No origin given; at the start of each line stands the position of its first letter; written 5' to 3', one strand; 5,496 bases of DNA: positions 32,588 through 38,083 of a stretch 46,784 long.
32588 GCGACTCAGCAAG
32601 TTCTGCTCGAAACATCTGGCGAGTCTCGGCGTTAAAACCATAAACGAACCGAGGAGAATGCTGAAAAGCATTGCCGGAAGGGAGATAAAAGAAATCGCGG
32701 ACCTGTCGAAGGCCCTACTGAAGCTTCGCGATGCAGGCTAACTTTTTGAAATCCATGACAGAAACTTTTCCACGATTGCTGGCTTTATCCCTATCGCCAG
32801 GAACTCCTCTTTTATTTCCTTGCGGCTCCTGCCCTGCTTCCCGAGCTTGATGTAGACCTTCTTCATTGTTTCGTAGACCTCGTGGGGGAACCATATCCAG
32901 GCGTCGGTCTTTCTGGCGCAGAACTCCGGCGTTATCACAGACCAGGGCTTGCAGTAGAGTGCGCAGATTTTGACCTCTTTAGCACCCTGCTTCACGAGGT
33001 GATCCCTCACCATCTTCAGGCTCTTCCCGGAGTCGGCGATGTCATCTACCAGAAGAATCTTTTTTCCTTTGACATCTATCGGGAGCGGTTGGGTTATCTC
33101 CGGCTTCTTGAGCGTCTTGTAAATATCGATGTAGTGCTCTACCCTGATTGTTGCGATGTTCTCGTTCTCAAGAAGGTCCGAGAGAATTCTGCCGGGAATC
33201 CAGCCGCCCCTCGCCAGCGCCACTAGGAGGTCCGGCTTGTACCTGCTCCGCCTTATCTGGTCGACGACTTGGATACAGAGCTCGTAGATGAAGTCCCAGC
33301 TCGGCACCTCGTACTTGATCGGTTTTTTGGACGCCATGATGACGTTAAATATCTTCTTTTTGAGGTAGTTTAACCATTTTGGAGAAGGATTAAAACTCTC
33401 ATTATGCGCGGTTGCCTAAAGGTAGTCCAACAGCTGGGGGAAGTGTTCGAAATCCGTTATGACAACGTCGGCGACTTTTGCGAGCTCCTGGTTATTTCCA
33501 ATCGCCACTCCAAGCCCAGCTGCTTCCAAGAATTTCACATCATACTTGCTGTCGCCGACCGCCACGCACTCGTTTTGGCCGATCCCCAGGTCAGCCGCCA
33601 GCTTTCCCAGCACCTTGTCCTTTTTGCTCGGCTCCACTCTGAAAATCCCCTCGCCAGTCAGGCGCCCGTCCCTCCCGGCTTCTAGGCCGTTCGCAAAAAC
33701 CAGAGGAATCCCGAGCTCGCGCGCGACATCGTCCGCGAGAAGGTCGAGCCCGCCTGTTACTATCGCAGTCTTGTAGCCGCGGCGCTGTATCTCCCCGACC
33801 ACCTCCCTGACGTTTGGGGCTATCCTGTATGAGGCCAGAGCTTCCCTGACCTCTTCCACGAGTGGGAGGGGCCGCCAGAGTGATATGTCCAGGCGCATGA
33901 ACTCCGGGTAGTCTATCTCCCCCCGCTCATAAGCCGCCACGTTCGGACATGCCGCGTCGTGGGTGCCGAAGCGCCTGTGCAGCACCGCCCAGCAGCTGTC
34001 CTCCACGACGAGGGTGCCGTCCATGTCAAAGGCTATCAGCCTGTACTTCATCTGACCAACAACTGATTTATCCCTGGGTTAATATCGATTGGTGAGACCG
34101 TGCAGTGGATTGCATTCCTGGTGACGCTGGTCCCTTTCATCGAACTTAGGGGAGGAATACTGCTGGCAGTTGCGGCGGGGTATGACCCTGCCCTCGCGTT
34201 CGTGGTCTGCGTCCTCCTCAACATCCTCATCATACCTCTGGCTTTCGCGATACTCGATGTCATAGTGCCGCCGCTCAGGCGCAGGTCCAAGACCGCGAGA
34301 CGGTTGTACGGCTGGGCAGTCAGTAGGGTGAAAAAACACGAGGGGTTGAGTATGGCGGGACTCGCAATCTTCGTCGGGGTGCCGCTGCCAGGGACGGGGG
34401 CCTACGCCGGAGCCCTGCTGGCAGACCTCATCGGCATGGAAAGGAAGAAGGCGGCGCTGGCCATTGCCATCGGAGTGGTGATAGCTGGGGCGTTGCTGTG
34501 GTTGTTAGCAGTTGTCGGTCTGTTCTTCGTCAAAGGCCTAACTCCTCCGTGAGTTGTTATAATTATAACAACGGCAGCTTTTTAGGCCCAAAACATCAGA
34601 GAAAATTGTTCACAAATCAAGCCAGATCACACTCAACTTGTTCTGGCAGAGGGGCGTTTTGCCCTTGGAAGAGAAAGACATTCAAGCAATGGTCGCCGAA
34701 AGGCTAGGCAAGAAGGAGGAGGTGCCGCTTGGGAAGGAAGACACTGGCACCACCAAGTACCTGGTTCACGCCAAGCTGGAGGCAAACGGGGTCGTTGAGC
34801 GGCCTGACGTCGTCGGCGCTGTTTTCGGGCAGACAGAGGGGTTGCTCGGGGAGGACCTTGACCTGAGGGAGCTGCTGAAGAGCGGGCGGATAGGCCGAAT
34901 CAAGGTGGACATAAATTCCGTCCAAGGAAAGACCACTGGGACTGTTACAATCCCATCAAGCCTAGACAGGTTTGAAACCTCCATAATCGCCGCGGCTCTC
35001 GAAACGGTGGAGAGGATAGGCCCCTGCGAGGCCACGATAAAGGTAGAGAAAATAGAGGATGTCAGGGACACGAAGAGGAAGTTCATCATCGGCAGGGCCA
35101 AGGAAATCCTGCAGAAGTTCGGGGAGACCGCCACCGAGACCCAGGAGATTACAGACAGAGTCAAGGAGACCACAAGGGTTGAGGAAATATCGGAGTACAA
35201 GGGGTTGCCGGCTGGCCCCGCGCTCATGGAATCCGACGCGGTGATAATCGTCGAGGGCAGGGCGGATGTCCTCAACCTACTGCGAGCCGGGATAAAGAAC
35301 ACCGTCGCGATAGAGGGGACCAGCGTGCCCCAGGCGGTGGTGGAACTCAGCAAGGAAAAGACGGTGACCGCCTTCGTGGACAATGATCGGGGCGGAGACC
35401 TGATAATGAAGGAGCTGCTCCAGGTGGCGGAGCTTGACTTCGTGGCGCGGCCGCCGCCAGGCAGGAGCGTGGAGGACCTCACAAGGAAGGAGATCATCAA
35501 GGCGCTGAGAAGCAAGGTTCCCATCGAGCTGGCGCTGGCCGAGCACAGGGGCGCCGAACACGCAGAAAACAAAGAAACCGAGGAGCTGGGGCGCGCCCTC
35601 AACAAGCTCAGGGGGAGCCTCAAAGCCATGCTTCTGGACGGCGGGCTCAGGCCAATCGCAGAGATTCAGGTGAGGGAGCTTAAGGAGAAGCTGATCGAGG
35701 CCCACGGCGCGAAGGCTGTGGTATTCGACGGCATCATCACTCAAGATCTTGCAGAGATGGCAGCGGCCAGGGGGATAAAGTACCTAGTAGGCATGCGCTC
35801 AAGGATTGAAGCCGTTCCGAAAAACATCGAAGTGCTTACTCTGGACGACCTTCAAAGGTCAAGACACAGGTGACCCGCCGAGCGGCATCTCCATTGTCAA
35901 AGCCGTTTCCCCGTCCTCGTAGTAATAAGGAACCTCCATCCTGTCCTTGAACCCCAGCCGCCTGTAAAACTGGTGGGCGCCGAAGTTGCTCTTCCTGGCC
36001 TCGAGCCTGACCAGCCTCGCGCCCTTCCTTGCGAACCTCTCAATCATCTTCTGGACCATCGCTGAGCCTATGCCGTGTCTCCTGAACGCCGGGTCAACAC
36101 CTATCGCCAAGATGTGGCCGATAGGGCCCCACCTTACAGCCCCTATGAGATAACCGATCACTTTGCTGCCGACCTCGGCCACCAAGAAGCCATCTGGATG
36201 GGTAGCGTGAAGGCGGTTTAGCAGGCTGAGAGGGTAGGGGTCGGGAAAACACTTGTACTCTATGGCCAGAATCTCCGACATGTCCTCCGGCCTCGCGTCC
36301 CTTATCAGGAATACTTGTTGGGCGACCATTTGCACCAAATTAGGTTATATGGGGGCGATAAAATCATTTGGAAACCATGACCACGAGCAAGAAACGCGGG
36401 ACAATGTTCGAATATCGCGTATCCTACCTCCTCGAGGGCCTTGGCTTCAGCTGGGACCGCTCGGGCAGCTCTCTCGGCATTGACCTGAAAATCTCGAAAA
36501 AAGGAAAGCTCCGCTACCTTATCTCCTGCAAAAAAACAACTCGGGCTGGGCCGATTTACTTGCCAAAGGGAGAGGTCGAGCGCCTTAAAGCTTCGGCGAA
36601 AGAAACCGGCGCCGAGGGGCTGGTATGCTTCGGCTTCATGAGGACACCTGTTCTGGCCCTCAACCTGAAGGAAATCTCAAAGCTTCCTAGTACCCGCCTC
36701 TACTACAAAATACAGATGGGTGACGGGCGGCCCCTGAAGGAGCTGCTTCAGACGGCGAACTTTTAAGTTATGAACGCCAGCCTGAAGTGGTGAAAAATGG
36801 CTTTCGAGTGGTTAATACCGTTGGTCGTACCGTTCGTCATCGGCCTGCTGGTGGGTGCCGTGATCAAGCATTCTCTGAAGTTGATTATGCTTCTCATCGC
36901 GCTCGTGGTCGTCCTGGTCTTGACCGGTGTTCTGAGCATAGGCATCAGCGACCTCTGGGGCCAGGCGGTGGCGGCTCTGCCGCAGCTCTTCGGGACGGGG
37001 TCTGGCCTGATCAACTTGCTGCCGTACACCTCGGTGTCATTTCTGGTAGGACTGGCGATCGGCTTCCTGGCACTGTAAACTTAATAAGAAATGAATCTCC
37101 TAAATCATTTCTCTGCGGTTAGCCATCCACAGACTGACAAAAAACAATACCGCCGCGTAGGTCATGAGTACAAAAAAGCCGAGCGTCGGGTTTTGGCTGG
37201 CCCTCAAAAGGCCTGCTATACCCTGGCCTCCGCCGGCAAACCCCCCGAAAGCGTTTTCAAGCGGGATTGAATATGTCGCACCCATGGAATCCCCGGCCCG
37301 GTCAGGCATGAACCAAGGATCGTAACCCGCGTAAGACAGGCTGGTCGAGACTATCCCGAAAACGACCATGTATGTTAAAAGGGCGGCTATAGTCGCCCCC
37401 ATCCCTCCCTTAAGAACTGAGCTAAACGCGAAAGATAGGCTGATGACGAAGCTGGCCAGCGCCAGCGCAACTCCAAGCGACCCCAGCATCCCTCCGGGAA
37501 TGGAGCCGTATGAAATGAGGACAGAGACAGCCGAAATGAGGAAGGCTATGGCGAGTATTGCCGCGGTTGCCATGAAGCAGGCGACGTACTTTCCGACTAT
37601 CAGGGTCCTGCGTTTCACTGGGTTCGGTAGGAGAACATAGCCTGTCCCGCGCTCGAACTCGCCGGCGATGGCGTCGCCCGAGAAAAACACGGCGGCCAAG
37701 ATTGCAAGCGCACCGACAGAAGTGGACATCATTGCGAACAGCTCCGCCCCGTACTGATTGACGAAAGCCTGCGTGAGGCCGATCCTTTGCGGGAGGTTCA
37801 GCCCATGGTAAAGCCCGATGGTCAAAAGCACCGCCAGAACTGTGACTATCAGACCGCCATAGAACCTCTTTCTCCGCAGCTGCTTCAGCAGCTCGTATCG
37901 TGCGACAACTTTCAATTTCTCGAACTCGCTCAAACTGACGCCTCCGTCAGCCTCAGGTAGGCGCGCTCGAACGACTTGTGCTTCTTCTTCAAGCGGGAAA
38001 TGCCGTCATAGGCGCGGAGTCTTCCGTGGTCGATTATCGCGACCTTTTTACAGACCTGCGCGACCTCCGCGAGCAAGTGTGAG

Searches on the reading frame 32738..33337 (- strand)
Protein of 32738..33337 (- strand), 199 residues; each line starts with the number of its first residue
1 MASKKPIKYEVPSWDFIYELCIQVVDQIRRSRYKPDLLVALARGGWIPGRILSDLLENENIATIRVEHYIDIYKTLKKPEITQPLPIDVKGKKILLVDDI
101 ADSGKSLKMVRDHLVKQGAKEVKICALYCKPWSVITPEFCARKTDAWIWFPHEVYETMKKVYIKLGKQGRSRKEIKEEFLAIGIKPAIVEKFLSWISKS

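Call 38: search_protein_families(library=pfam, proteins=[window:32738-33337:-], max_evalue=0.001)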
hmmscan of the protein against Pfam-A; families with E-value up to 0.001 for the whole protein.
window:32738-33337:- (199 aa): 2 families
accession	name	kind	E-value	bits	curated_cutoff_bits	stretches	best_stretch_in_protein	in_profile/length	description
PF00156.33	Pribosyltran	-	6.1e-22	78.1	26.3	1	16-154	4-153/158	Phosphoribosyl transferase domain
PF14681.12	UPRTase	-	4.1e-05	23.6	27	1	36-127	68-156/206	Uracil phosphoribosyltransferase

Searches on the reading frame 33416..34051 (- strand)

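Call 38: search_protein_families(library=pfam, proteins=[window:33416-34051:-], max_evalue=0.001)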
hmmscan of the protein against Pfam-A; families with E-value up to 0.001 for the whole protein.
window:33416-34051:- (211 aa): 5 families
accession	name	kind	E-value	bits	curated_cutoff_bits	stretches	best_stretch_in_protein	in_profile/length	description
PF12710.13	HAD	-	7e-23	82.5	27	1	6-176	1-189/189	haloacid dehalogenase-like hydrolase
PF00702.32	Hydrolase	-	5e-18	66.6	26.4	1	3-179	1-191/191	haloacid dehalogenase-like hydrolase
PF08282.18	Hydrolase_3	-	1.1e-14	55.2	20.9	1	143-199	187-244/255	haloacid dehalogenase-like hydrolase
PF13419.12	HAD_2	-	1.1e-08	35.9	23.8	1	6-182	1-175/178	Haloacid dehalogenase-like hydrolase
PF05116.19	S6PP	-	0.00069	19.7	20.3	0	142-190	164-212/247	Sucrose-6F-phosphate phosphohydrolase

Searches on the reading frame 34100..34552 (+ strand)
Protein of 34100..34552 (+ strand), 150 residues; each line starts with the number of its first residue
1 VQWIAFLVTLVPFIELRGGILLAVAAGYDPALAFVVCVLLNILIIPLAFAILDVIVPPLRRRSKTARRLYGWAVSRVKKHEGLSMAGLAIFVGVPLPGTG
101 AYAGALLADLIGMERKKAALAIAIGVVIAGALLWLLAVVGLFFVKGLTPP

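Call 39: search_protein_families(library=pfam, proteins=[window:34100-34552:+], max_evalue=0.001)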
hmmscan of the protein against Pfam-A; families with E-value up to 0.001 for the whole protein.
window:34100-34552:+ (150 aa): 1 family
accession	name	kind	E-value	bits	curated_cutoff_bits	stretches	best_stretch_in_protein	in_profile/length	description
PF06695.16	Sm_multidrug_ex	-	5.6e-31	108.1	30.7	1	15-131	1-120/121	Putative small multi-drug export protein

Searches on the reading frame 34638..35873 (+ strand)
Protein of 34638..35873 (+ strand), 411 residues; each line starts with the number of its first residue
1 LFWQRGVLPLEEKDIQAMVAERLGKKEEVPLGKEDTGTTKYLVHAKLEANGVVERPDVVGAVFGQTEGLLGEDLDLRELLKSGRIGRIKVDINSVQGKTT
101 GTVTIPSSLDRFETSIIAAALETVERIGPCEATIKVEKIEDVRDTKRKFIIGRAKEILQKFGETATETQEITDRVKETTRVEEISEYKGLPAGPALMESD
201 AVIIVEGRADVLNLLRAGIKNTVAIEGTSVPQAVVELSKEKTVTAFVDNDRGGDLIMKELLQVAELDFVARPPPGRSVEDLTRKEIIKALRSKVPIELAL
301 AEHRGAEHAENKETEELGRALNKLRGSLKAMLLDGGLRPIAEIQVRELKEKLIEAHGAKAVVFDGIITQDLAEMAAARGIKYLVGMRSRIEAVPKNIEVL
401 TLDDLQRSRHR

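Call 39: search_protein_families(library=pfam, proteins=[window:34638-35873:+], max_evalue=0.001)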
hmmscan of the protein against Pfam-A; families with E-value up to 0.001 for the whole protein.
window:34638-35873:+ (411 aa): 3 families
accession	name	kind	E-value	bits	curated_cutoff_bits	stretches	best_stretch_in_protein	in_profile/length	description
PF13662.12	Toprim_4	-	7.4e-11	42.6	25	1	201-262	2-72/85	Toprim domain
PF13155.12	Toprim_2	-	2.3e-08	34.7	22.1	1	203-265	1-67/88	Toprim-like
PF01751.28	Toprim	-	9.9e-08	32.5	23.1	1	202-270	2-85/96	Toprim domain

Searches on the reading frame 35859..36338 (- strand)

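Call 39: search_protein_families(library=pfam, proteins=[window:35859-36338:-], max_evalue=0.001)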
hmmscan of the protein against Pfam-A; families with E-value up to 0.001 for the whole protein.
window:35859-36338:- (159 aa): 7 families
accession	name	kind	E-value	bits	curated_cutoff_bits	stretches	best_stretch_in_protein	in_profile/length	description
PF00583.31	Acetyltransf_1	-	1e-23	84.3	20.7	1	22-130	3-116/116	Acetyltransferase (GNAT) family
PF13508.13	Acetyltransf_7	-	3.3e-16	59.9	27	1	50-131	4-83/84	Acetyltransferase (GNAT) domain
PF13673.13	Acetyltransf_10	-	1.5e-13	51.3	23.6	1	51-151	33-126/128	Acetyltransferase (GNAT) domain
PF08445.16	FR47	-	7.5e-10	39.1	22.1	1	71-134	19-81/86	FR47-like protein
PF13527.13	Acetyltransf_9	-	3.8e-08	33.8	25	1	12-130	2-124/127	Acetyltransferase (GNAT) domain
PF13480.13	Acetyltransf_6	-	9.1e-07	29.6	22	1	30-111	49-133/143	Acetyltransferase (GNAT) domain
PF13523.12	Acetyltransf_8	-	0.00017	21.6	27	1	75-136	82-143/145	Acetyltransferase (GNAT) domain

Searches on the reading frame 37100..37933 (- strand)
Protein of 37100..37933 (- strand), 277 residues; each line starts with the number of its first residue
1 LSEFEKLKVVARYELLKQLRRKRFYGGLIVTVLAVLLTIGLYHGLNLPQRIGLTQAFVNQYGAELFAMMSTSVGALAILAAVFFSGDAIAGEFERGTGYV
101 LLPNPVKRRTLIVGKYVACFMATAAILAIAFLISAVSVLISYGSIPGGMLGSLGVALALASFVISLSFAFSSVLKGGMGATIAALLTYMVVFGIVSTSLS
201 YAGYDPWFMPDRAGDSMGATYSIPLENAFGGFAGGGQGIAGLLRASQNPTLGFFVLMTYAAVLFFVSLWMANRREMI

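Call 39: search_protein_families(library=pfam, proteins=[window:37100-37933:-], max_evalue=0.001)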
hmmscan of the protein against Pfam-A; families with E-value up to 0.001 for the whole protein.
window:37100-37933:- (277 aa): 4 families
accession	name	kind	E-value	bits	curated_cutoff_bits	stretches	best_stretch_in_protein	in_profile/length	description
PF12679.13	ABC2_membrane_2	-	2.7e-16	60.1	27.2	1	10-199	3-203/283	ABC-2 family transporter protein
PF12730.13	ABC2_membrane_4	-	2.2e-07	31.5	27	1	13-183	4-171/179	ABC-2 family transporter protein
PF13346.12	ABC2_membrane_5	-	1.8e-05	24.8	25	1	73-196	39-161/205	ABC-2 family transporter protein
PF12698.13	ABC2_membrane_3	-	0.0009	18.9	31.6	1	55-196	158-291/347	ABC-2 family transporter protein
